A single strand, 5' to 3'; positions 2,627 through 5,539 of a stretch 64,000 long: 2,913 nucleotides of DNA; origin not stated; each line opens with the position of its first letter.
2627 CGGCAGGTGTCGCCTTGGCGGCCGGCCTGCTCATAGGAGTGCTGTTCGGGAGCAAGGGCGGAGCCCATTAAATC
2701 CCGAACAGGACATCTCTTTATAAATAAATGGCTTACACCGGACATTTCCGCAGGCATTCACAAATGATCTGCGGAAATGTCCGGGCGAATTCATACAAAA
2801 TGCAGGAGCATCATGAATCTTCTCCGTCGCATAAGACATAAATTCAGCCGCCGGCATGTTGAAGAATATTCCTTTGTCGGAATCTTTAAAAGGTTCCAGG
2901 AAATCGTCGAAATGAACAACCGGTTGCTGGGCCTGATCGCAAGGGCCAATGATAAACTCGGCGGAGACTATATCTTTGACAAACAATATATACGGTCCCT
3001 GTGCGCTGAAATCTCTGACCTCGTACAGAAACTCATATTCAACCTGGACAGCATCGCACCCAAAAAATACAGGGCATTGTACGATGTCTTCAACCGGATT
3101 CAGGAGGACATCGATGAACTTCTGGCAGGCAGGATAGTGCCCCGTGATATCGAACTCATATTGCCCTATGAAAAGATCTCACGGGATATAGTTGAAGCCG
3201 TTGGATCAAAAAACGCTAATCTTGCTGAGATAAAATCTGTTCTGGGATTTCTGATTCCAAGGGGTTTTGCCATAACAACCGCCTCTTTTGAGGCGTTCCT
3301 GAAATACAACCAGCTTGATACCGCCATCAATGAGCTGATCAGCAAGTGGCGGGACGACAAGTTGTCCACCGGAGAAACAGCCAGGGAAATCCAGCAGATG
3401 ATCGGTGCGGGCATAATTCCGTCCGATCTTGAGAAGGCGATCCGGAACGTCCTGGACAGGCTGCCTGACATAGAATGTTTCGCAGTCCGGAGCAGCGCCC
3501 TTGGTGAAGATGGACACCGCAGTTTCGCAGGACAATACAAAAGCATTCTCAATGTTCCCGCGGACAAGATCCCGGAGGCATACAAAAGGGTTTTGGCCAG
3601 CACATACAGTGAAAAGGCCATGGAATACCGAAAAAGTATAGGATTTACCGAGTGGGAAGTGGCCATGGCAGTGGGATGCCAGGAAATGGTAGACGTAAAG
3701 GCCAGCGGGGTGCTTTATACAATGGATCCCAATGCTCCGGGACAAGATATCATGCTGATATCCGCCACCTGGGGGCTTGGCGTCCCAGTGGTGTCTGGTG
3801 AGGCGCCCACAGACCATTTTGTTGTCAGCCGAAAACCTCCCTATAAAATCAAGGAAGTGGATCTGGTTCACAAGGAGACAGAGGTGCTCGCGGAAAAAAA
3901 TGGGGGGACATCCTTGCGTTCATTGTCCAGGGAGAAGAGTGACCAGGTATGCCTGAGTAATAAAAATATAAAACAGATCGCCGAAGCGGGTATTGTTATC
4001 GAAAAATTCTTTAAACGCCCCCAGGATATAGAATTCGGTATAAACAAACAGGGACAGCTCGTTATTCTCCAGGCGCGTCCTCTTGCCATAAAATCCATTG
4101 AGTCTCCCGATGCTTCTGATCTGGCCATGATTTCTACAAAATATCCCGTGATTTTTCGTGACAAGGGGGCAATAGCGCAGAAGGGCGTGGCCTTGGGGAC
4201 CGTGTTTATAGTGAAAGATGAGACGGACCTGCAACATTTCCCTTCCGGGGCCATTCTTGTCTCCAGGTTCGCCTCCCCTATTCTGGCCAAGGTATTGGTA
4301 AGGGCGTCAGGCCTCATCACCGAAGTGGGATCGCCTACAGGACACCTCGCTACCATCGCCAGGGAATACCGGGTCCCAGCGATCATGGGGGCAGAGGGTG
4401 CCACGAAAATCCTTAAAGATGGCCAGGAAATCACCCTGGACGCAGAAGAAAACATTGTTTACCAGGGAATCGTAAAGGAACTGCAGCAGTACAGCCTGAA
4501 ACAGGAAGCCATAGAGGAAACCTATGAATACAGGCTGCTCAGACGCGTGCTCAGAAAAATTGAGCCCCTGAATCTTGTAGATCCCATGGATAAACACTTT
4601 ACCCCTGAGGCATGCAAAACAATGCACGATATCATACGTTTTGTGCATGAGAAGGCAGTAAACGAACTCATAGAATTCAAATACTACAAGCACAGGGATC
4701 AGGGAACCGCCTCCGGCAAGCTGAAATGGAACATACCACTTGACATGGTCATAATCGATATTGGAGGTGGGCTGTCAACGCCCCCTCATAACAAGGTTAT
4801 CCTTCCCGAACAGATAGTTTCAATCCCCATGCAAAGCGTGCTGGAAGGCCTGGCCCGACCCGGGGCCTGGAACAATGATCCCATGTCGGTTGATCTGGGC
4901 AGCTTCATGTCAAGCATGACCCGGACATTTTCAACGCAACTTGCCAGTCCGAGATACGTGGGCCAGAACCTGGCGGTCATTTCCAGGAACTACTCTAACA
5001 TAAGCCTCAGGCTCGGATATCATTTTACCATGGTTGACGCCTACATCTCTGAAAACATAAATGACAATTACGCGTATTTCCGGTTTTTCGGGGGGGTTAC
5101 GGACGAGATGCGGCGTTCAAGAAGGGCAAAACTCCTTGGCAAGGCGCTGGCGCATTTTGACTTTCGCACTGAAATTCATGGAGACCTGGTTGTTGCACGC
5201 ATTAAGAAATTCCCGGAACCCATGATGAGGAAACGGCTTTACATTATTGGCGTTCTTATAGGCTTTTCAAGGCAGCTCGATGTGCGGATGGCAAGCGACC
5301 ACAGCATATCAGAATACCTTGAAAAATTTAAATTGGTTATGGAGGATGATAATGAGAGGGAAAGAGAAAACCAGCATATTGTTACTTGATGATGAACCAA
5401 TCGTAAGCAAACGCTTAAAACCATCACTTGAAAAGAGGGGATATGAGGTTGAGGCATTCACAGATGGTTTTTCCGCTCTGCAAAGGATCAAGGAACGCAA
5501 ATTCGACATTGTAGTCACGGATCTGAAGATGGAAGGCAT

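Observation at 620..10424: Seven-gene sigma-54-linked module of unknown function (TauE-like, TIGR02186-like, dikinase-like, receiver, two USPs) plus a convergent HK/bEBP pair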

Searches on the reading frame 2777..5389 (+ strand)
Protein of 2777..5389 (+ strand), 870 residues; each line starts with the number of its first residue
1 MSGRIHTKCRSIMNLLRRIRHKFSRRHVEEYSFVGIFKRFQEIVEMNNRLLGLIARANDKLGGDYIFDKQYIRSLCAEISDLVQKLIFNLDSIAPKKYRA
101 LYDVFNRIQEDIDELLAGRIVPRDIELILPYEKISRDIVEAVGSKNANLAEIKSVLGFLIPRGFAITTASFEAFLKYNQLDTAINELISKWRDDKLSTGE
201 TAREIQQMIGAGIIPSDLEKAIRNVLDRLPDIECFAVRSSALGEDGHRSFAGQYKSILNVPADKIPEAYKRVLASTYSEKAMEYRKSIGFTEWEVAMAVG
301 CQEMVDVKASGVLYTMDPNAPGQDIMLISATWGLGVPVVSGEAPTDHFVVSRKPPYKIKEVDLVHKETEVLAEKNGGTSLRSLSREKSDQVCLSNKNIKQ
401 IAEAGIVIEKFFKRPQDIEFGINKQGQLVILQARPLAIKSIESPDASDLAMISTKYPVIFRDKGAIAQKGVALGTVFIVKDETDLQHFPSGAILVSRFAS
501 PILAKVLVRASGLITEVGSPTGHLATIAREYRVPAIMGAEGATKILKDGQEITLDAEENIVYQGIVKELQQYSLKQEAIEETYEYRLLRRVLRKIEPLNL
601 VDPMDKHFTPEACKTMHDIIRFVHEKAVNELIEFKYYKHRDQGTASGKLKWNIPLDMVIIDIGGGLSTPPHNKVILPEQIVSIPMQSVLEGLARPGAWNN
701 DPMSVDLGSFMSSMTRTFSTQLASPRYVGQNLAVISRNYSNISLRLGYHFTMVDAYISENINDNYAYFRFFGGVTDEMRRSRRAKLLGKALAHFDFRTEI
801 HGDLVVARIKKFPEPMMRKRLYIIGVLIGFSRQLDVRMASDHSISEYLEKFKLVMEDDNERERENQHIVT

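Call 5: search_protein_families(library=pfam, proteins=[window:2777-5389:+], max_evalue=0.01)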
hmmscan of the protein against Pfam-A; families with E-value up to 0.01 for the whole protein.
window:2777-5389:+ (870 aa): 2 families
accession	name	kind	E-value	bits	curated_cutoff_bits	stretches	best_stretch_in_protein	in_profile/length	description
PF01326.24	PPDK_N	-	1.7e-80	271.2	27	1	140-441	2-314/328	Pyruvate phosphate dikinase, AMP/ATP-binding domain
PF00391.29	PEP-utilizers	-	2.2e-19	69.2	23.1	1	488-558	1-71/72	PEP-utilising enzyme, mobile domain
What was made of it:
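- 2777..5389 (+): PPDK/PpsA-like His-swivel phosphotransferase. Domains: N-terminal helical region 1-125, ATP-grasp 140-441, mobile His domain 488-558 (His523), new C-terminal domain about 566-870. An alternative start lies at 2813. PPDK_N 271 bits and PEP-utilizers 69 bits, with no PEP-utilizers_C (call 5).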

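Call 6: search_protein_families(library=ncbifam, proteins=[window:2777-5389:+], max_evalue=0.01)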
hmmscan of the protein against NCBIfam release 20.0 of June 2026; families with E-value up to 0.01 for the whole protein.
window:2777-5389:+ (870 aa): 25 families
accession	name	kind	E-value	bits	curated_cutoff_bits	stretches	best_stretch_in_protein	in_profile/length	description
NF005057.0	PRK06464.1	equivalog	2e-99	333.7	598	1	126-575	5-474/798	phosphoenolpyruvate synthase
TIGR01418.1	PEP_synth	equivalog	6e-96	322.5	739.75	1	127-571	1-467/784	pyruvate, water dikinase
NF004881.0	PRK06241.2-2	equivalog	2.3e-75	254.5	883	2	139-438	16-312/898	phosphoenolpyruvate synthase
NF004877.0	PRK06241.1-2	subfamily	3.2e-75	254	866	2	128-437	5-313/869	phosphoenolpyruvate synthase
NF041857.1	RIF_Ptrans_rph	equivalog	3.7e-73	247.2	999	2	128-437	3-311/864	rifamycin-inactivating phosphotransferase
NF004878.0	PRK06241.1-3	subfamily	1.9e-70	238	945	2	128-437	5-312/891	phosphoenolpyruvate synthase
NF004879.0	PRK06241.1-4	equivalog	1.2e-69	235.3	976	2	127-438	4-314/868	phosphoenolpyruvate synthase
NF052631.1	prodigiosin_PigC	equivalog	1.9e-65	221.3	1300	2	140-440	14-301/883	prodigiosin ligase PigC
NF052632.1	undecylprod_RedH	equivalog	5.5e-58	196.7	1350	2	136-443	11-300/880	undecylprodigiosin ligase RedH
NF004883.0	PRK06241.2-4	equivalog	5e-53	180.5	1063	2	140-437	30-328/928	phosphoenolpyruvate synthase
NF004880.0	PRK06241.2-1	equivalog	9e-52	176.1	972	2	140-437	16-281/837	phosphoenolpyruvate synthase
NF000283.1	RPH_KJ151292.1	equivalog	8.8e-47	159.8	1700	2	140-437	18-314/865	rifamycin-inactivating phosphotransferase Rph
NF004882.0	PRK06241.2-3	equivalog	7.5e-34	116.9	850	2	137-440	7-280/827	phosphoenolpyruvate synthase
NF004531.0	PRK05878.1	equivalog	2.7e-20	72.5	456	1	462-601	354-488/534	pyruvate, phosphate dikinase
NF004508.0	PRK05849.1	equivalog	2.7e-17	62.1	501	2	219-319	46-134/789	hypothetical protein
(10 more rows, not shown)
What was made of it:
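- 2777..5389 (+): Below every NCBIfam cut-off (call 6).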

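Call 10: find_homologous_proteins(query=window:2777-5389:+, max_evalue=1e-10)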
Query window:2777-5389:+ (870 aa): 3788 proteins with E <= 1e-10 among 8000 candidates; the best 120 are listed.
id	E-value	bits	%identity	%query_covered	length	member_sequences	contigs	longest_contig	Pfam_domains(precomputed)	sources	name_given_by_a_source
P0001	0.0e+0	1917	100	99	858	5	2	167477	PF00391.30,PF01326.25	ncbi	-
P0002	0.0e+0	1500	75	100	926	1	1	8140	PF00391.30,PF01326.25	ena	-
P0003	0.0e+0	1468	74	100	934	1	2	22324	PF00391.30,PF01326.25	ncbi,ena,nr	ncbi:MAG: hypothetical protein GWP10_01230 [Nitrospiraceae bacterium]|nr:hypothetical protein [Nitro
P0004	0.0e+0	1136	61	95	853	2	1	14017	PF00391.30,PF01326.25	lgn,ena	-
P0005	0.0e+0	1133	60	95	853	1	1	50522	PF00391.30,PF01326.25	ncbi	-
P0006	0.0e+0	1110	58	96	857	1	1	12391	PF00391.30,PF01326.25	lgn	-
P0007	0.0e+0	1101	56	95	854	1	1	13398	PF00391.30,PF01326.25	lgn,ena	-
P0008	0.0e+0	1099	58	96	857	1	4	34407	PF00391.30,PF01326.25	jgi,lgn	jgi:pyruvate,water dikinase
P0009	0.0e+0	1088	58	95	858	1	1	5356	PF00391.30,PF01326.25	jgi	-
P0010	0.0e+0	1071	56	97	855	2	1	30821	PF00391.30,PF01326.25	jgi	-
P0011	0.0e+0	1070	56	96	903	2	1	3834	PF00391.30,PF01326.25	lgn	-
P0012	0.0e+0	1062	55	97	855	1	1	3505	PF00391.30,PF01326.25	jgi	jgi:pyruvate,water dikinase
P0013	0.0e+0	1054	56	97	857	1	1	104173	PF00391.30,PF01326.25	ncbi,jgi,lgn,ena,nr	ncbi:MAG: PEP-utilizing enzyme [Desulfobulbaceae bacterium]|nr:PEP-utilizing enzyme [Desulfobulbacea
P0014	0.0e+0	1054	56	98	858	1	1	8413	PF00391.30,PF01326.25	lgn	-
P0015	0.0e+0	1051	56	95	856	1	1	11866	PF00391.30,PF01326.25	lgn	-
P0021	0.0e+0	1037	55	97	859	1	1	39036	PF00391.30,PF01326.25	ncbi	-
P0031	0.0e+0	1023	54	95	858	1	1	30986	PF00391.30,PF01326.25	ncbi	-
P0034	0.0e+0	1015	54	97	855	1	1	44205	PF00391.30,PF01326.25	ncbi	-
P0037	1.0e-297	1008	54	95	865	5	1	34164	PF00391.30,PF01326.25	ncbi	-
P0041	9.2e-297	1005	53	98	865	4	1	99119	PF00391.30,PF01326.25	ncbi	-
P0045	1.3e-295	1001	53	96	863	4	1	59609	PF00391.30,PF01326.25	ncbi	-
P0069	1.0e-288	978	53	95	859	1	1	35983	PF00391.30,PF01326.25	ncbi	-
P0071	2.5e-288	977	54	94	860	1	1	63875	PF00391.30,PF01326.25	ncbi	-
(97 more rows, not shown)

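Call 13: find_related_loci(query=A1, collection=genome_contigs, flank=10000)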
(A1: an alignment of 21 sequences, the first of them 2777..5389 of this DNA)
Query A1 (870 aa) in genome_contigs; peptide patterns used: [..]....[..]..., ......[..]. (x = any residue, [..] = any of these).
259 stretches matched a pattern; 224 encode a relative of the query (tblastn E <= 1e-3); the best 80 are kept; 80 distinct loci.
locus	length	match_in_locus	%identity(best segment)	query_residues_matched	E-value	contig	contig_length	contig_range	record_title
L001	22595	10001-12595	55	10-867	0e+0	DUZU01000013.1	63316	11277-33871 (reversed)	MAG TPA_asm: Deltaproteobacteria bacterium isolate MAG_22204_dsfv_001 Ga0224496_10000098, whole genome shotgun sequence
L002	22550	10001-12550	55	23-867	0e+0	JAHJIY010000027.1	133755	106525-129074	MAG: Proteobacteria bacterium isolate Modern_marine_rock_biofilm.mb.12 Modern_marine_rock.mb.12_k141_189470, whole genom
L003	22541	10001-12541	56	10-856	0e+0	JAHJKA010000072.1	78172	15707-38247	MAG: Proteobacteria bacterium isolate Modern_marine_rock_biofilm.mb.62 Modern_marine_rock.mb.62_k141_666834, whole genom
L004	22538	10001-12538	56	16-856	0e+0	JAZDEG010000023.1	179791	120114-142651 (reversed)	MAG: Pseudomonadota bacterium isolate MEGAHIT-group-0.128 k141_524950, whole genome shotgun sequence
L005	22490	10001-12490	56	32-856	0e+0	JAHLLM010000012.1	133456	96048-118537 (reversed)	MAG: Desulfobulbaceae bacterium isolate MAG127 NODE_505_length_133456_cov_188.036499, whole genome shotgun sequence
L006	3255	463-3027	53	1-852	0e+0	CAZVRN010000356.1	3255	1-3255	MAG TPA_asm: uncultured Thermodesulfobacteriota bacterium isolate binchicken_co19_575 genome assembly, contig: NODE_5466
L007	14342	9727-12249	54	31-863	0e+0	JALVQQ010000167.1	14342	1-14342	MAG: Deltaproteobacteria bacterium isolate A3_metabat2_scaf2bin.059 A3_NODE_2769_length_14342_cov_2.211607, whole genome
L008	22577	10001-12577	52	6-858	0e+0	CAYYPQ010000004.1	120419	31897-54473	MAG TPA_asm: uncultured Desulfobacteraceae bacterium isolate binchicken_co129_900 genome assembly, contig: NODE_197_leng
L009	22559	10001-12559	53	13-859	0e+0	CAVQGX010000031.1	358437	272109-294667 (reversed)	MAG: uncultured delta proteobacterium isolate MFD09779.bin.3.209 genome assembly, contig: contig_30377, whole genome sho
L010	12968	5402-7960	53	13-859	0e+0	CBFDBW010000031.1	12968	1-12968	MAG TPA_asm: uncultured Syntrophobacterales bacterium isolate SRR26215671_binner23_Refined_43 genome assembly, contig: E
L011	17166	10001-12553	52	12-857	0e+0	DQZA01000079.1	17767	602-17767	MAG TPA_asm: Desulfobacteraceae bacterium isolate HyVt-17 Ga0136651_10000762, whole genome shotgun sequence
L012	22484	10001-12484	53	33-856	0e+0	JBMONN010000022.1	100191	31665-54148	MAG: Thermodesulfobacteriota bacterium isolate Betzabe_MAG077 MAG077_22, whole genome shotgun sequence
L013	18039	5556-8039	53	33-856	0e+0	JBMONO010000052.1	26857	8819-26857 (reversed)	MAG: Thermodesulfobacteriota bacterium isolate Betzabe_MAG078 MAG078_52, whole genome shotgun sequence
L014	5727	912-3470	52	11-868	0e+0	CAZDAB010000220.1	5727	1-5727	MAG TPA_asm: uncultured Desulfobacteraceae bacterium isolate binchicken_co89_303 genome assembly, contig: NODE_30319_len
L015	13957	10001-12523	51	25-860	0e+0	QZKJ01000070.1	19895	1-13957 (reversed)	MAG: Desulfurivibrio sp. isolate SURF_16 Ga0104751_1004052, whole genome shotgun sequence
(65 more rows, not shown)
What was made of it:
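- The carriers are Desulfobacterota and Nitrospirota (call 13).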

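Call 17: find_encoding_contigs(protein=P0001, flank=10000, max_places=3)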
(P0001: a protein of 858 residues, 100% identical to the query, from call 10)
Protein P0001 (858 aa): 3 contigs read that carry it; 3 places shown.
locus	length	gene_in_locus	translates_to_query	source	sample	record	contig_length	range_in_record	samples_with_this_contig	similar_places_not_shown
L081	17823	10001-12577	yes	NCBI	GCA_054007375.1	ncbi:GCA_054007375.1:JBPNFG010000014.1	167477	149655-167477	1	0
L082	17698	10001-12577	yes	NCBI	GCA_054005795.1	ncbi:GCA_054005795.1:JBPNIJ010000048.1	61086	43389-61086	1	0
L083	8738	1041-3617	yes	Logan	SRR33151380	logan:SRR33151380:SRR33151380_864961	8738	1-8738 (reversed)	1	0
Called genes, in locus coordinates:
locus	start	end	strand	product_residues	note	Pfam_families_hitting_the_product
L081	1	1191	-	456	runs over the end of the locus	PF01656:CbiA, PF13500:AAA_26, PF07685:GATase_3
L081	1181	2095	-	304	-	PF01497:Peripla_BP_2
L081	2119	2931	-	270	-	PF00005:ABC_tran, PF02463:SMC_N (faint), PF13555:AAA_29 (weak), PF13304:AAA_21 (faint)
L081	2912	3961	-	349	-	PF01032:FecCD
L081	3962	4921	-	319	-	PF06180:CbiK, PF01903:CbiX (faint)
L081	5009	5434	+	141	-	-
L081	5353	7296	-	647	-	PF11845:Tll0287-like, PF00989:PAS, PF08448:PAS_4 (weak), PF13188:PAS_8 (weak), PF13426:PAS_9, PF24820:Diguanyl_cycl_sensor (weak), PF00512:HisKA (weak), PF02518:HATPase_c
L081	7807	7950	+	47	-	-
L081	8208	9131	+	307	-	PF01925:TauE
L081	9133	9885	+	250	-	PF09608:Alph_Pro_TM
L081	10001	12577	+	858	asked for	PF01326:PPDK_N, PF00391:PEP-utilizers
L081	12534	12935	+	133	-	PF00072:Response_reg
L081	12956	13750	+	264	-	-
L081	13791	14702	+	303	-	PF00582:Usp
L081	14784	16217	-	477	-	PF00072:Response_reg, PF00158:Sigma54_activat, PF14532:Sigma54_activ_2, PF07728:AAA_5 (weak), PF25601:AAA_lid_14, PF02954:HTH_8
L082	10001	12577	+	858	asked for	PF01326:PPDK_N, PF00391:PEP-utilizers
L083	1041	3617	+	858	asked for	PF01326:PPDK_N, PF00391:PEP-utilizers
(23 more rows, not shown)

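Call 74: search_protein_families(library=padloc, proteins=[window:2777-5389:+], max_evalue=0.001)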
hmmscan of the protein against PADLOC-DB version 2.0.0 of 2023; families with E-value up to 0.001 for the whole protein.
window:2777-5389:+ (870 aa): 0 families

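Call 86: find_encoding_contigs(protein=P0003, flank=9000, max_places=2)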
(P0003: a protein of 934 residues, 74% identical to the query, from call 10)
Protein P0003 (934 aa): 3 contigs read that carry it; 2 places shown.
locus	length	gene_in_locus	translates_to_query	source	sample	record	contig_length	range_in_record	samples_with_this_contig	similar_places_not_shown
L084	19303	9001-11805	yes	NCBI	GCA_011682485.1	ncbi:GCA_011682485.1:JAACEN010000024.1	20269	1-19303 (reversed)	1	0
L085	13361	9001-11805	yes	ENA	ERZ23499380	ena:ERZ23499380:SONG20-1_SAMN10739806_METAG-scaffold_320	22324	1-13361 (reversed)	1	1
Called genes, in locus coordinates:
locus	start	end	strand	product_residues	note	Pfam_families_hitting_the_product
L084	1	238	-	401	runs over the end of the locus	PF10150:RNase_E_G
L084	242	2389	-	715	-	PF13491:FtsK_4TM, PF17854:FtsK_alpha, PF01580:FtsK_SpoIIIE, PF09397:FtsK_gamma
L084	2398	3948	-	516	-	PF17650:RACo_linker, PF17651:Raco_middle, PF14574:RACo_C_ter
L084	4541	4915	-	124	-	PF07238:PilZ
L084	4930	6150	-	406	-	PF00764:Arginosuc_synth, PF20979:Arginosuc_syn_C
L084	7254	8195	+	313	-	PF01925:TauE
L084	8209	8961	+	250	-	PF09608:Alph_Pro_TM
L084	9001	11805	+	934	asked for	PF01326:PPDK_N, PF00391:PEP-utilizers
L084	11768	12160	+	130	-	PF00072:Response_reg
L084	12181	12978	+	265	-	-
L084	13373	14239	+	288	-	PF00582:Usp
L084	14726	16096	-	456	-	PF00072:Response_reg, PF00158:Sigma54_activat, PF14532:Sigma54_activ_2, PF07728:AAA_5 (faint), PF25601:AAA_lid_14, PF02954:HTH_8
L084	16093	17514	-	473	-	PF00672:HAMP (weak), PF00512:HisKA, PF02518:HATPase_c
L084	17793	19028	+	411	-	PF00425:Chorismate_bind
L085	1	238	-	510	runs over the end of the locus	PF10150:RNase_E_G, PF20833:RNase_E_G_Thio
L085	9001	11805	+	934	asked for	PF01326:PPDK_N, PF00391:PEP-utilizers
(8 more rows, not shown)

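Call 87: find_encoding_contigs(protein=P0005, flank=9000, max_places=1)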
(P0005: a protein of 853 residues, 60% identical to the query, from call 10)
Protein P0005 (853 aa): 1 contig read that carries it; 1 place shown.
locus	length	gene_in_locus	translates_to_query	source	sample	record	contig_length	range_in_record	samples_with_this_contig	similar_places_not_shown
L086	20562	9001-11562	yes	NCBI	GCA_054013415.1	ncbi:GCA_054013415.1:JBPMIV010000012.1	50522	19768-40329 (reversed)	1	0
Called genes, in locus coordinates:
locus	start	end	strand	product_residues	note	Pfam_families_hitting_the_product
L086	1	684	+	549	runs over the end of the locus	PF03601:Cons_hypoth698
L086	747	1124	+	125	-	-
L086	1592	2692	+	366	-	PF02386:TrkH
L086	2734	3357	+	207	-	PF02254:TrkA_N, PF02080:TrkA_C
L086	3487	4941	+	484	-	PF00672:HAMP, PF00512:HisKA, PF02518:HATPase_c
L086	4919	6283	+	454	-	PF00072:Response_reg, PF07724:AAA_2 (faint), PF00158:Sigma54_activat, PF14532:Sigma54_activ_2, PF07728:AAA_5 (weak), PF25601:AAA_lid_14, PF02954:HTH_8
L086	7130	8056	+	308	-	PF01925:TauE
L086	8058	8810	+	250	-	PF09608:Alph_Pro_TM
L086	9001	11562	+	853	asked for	PF01326:PPDK_N, PF00391:PEP-utilizers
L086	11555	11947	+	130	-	PF00072:Response_reg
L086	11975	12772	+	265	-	-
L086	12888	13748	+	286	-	PF00582:Usp (faint)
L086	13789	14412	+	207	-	PF00657:Lipase_GDSL, PF13472:Lipase_GDSL_2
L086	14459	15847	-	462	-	PF00350:Dynamin_N, PF01926:MMR_HSR1 (faint)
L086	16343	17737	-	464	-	PF00270:DEAD, PF04851:ResIII, PF00271:Helicase_C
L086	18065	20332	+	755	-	PF00072:Response_reg, PF08448:PAS_4 (weak), PF00990:GGDEF, PF00563:EAL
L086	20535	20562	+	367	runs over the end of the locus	PF01008:IF-2B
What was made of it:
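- The whole block sits between unrelated flanks in the window, L084 and L086 (calls 17, 86, 87).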

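Call 91: search_protein_families(library=pfam, proteins=[L002:100-714:+, L002:714-1400:+, L002:1601-4162:+, L002:4192-4560:+], max_evalue=0.01)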
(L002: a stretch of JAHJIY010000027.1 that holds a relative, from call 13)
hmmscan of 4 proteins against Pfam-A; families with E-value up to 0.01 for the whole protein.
L002:100-714:+ (205 aa): 1 family
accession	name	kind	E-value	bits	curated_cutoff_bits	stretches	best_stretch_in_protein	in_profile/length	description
PF01925.25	TauE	-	8.1e-16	58.8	32.6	1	26-141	120-234/237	Sulfite exporter TauE/SafE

L002:714-1400:+ (229 aa): 0 families

L002:1601-4162:+ (854 aa): 2 families
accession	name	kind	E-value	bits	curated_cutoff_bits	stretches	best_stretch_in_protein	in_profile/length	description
PF01326.24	PPDK_N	-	2.5e-80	270.7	27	1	136-427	2-310/328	Pyruvate phosphate dikinase, AMP/ATP-binding domain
PF00391.29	PEP-utilizers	-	1.1e-15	57.4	23.1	1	477-548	1-72/72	PEP-utilising enzyme, mobile domain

L002:4192-4560:+ (123 aa): 1 family
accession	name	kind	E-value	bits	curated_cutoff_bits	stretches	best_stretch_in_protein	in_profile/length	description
PF00072.30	Response_reg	-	1.2e-27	96.7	30.2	1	7-116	1-110/111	Response regulator receiver domain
